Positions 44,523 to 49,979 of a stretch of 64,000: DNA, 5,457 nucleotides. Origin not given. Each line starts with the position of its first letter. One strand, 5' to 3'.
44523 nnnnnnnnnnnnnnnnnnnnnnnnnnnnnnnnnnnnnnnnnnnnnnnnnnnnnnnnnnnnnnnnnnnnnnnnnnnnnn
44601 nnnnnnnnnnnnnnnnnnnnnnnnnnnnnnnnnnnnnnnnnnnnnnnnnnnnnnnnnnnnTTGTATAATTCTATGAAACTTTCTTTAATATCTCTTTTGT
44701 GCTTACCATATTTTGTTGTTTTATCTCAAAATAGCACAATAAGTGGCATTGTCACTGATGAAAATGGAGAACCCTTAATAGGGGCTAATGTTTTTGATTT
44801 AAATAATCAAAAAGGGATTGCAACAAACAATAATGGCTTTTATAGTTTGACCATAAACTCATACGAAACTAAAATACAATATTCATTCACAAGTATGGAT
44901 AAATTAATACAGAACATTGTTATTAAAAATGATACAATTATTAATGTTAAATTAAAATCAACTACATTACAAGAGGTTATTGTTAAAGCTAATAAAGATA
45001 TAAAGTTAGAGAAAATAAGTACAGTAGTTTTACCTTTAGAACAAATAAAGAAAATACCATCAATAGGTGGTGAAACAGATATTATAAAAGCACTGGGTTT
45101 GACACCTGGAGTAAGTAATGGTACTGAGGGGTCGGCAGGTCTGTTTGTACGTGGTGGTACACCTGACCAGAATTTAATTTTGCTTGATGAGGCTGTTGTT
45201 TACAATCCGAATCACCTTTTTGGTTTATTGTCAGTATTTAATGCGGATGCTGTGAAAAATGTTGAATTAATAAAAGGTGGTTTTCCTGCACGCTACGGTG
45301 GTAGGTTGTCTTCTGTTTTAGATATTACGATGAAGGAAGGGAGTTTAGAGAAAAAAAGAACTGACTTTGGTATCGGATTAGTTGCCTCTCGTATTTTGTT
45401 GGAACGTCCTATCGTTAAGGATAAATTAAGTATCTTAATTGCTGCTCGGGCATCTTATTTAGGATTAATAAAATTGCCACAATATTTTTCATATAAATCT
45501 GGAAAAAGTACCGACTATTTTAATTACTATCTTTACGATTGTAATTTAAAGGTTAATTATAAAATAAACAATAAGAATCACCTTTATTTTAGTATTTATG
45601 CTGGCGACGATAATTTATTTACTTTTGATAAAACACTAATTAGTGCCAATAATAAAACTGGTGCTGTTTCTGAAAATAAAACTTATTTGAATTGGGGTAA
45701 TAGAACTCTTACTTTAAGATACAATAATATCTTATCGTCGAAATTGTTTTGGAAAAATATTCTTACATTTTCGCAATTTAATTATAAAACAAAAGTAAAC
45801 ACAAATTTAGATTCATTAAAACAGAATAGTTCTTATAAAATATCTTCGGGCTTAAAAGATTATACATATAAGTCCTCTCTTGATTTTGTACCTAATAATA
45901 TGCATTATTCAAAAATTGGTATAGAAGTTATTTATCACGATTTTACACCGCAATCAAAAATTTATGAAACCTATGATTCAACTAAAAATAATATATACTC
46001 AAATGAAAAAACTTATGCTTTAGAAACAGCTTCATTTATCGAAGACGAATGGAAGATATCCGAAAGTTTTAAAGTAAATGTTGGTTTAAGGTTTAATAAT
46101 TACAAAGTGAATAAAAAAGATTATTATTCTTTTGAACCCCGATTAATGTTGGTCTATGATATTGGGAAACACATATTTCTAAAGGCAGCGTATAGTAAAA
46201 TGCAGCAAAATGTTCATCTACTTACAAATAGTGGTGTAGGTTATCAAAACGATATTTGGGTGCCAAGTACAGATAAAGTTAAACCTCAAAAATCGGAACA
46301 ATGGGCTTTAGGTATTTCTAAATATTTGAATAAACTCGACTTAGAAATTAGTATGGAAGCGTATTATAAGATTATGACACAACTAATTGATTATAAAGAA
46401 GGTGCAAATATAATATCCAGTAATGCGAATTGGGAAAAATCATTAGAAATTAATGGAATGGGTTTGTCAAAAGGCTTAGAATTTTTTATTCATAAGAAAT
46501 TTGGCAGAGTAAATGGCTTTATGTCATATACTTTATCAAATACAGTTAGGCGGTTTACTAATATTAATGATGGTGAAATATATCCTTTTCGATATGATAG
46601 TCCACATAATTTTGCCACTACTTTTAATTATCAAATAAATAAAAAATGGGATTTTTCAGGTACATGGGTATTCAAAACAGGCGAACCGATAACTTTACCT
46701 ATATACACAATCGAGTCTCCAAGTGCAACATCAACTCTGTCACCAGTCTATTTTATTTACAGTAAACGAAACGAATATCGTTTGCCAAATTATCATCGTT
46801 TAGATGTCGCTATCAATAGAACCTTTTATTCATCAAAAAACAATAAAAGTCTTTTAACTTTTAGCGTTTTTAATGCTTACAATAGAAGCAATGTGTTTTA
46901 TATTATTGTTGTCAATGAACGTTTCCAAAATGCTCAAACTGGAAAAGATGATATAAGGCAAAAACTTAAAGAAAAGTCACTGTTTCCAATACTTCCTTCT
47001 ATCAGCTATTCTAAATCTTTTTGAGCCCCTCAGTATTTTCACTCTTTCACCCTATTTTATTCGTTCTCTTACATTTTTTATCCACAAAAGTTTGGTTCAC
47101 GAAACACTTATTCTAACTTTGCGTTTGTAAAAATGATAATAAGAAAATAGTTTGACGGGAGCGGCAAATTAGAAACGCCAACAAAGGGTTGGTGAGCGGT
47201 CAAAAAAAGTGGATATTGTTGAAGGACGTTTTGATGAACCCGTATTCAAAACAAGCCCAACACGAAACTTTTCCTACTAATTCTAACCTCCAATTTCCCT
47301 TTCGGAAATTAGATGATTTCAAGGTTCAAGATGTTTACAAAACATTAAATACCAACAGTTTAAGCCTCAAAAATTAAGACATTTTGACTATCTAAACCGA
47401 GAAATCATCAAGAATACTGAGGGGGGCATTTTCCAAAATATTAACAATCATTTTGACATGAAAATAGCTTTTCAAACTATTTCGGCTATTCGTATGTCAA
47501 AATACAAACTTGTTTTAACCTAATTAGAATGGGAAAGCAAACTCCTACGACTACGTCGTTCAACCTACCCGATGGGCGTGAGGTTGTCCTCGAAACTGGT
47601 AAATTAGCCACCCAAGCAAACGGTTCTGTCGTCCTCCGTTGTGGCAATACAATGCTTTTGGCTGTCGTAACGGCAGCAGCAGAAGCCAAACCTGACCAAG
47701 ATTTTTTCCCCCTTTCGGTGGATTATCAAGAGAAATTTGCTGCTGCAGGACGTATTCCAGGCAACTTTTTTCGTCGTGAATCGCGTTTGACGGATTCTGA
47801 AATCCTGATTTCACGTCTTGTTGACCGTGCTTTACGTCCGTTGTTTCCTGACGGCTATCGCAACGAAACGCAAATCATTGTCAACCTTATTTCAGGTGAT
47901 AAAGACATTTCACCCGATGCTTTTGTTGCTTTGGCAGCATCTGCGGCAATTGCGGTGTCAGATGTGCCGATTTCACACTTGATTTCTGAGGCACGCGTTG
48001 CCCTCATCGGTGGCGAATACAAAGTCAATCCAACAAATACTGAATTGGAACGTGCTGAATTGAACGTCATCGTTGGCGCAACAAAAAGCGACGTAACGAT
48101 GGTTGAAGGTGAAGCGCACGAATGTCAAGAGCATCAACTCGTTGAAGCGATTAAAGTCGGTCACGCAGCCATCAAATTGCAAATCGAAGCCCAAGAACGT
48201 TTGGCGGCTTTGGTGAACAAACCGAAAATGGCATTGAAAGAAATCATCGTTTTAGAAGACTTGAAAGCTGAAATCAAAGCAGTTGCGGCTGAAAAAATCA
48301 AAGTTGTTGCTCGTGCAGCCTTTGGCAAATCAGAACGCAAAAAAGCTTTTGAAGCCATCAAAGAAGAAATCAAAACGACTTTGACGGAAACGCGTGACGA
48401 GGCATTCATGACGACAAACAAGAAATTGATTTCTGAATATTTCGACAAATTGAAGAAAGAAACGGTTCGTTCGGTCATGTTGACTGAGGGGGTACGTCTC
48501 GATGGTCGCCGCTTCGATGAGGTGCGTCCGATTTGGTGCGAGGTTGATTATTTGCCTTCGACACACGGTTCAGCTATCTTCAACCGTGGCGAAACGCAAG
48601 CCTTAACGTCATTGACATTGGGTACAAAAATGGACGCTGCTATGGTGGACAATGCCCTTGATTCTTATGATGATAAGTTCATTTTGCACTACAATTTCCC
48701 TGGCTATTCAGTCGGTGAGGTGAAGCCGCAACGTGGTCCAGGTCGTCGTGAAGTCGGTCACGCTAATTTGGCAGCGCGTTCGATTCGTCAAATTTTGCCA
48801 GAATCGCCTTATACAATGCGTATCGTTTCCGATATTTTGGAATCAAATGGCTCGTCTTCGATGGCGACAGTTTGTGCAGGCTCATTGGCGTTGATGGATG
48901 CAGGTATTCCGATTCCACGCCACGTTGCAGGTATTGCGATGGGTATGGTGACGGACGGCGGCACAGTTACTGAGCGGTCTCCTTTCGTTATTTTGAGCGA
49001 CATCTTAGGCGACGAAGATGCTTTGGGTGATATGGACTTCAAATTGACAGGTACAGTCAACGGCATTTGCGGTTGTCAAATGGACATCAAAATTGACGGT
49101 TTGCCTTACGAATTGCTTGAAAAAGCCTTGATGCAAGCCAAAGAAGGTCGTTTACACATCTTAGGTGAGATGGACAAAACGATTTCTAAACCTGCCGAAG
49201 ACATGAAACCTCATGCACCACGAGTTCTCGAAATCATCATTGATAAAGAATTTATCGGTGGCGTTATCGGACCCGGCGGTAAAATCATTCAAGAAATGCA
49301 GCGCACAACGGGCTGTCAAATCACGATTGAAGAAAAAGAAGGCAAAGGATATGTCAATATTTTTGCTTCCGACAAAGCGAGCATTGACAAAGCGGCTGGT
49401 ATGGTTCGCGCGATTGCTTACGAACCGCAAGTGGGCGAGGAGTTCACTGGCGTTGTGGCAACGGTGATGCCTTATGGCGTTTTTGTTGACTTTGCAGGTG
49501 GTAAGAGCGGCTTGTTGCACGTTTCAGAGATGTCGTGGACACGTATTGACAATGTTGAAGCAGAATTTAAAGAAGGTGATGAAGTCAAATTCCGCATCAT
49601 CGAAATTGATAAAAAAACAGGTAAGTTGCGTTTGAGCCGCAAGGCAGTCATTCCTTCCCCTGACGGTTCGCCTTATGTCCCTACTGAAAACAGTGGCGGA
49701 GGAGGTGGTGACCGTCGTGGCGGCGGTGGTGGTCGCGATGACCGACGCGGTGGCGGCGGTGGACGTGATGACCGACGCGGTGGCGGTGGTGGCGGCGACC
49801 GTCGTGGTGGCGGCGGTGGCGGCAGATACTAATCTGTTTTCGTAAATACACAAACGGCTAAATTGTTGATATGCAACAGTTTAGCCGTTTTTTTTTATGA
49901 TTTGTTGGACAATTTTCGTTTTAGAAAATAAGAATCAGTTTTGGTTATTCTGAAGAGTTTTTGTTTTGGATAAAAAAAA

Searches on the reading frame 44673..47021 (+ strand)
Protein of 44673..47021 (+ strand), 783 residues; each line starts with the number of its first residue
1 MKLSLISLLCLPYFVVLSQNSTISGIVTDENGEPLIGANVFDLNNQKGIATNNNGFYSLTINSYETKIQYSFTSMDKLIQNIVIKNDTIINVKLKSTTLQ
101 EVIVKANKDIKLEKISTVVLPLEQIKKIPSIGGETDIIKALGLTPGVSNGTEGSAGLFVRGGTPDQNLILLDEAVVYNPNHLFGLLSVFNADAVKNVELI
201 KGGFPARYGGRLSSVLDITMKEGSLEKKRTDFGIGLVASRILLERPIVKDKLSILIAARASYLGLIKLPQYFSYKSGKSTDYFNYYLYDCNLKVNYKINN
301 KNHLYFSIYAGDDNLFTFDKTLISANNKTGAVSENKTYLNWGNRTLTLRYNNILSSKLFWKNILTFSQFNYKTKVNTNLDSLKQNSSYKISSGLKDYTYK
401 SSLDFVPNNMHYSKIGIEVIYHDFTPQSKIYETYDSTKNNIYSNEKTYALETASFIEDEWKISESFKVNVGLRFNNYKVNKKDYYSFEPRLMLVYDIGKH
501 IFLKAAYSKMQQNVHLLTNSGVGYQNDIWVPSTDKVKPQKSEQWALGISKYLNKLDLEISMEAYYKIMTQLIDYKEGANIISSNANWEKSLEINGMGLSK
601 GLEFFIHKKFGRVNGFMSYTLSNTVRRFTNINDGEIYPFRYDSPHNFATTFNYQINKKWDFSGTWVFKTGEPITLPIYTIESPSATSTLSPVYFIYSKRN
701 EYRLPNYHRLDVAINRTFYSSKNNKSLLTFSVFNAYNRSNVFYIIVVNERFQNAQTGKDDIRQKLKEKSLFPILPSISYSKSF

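Call 70: search_protein_families(library=pfam, proteins=[window:44673-47021:+], max_evalue=0.0001)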
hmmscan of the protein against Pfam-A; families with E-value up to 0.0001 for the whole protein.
window:44673-47021:+ (783 aa): 4 families
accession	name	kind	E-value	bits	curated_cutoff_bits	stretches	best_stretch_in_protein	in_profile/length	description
PF00593.30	TonB_dep_Rec_b-barrel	-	2.9e-19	70.7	27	1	309-734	21-435/436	TonB dependent receptor-like, beta-barrel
PF13715.12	CarbopepD_reg_2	-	7.6e-13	48.8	32.2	1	23-104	1-88/88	CarboxypepD_reg-like domain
PF07715.20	Plug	-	6e-10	40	23.9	1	121-211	13-102/107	TonB-dependent Receptor Plug Domain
PF13620.12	CarboxypepD_reg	-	1.5e-06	28.9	32.3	1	22-92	1-79/82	Carboxypeptidase regulatory-like domain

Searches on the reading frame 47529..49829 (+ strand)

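Call 70: search_protein_families(library=pfam, proteins=[window:47529-49829:+], max_evalue=0.0001)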
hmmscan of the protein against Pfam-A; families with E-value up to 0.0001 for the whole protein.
window:47529-49829:+ (767 aa): 6 families
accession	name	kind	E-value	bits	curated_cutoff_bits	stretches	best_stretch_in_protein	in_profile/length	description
PF01138.27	RNase_PH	-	3.6e-55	186.3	25.5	2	16-147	2-130/130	3' exoribonuclease family, domain 1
PF00575.29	S1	-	1.8e-20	73.6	22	1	632-705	1-74/74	S1 RNA binding domain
PF03725.20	RNase_PH_C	-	4.8e-16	58.9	20.8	1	151-213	2-66/67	3' exoribonuclease family, domain 2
PF03726.19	PNPase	-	7e-13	49.3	24.6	1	245-328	2-81/81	Polyribonucleotide nucleotidyltransferase, RNA binding domain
PF00013.35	KH_1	-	1.2e-11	44.6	21.5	1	567-627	2-65/66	KH domain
PF23459.1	S1_RRP5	-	5.1e-05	24.2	27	0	636-703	4-71/72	RRP5 S1 domain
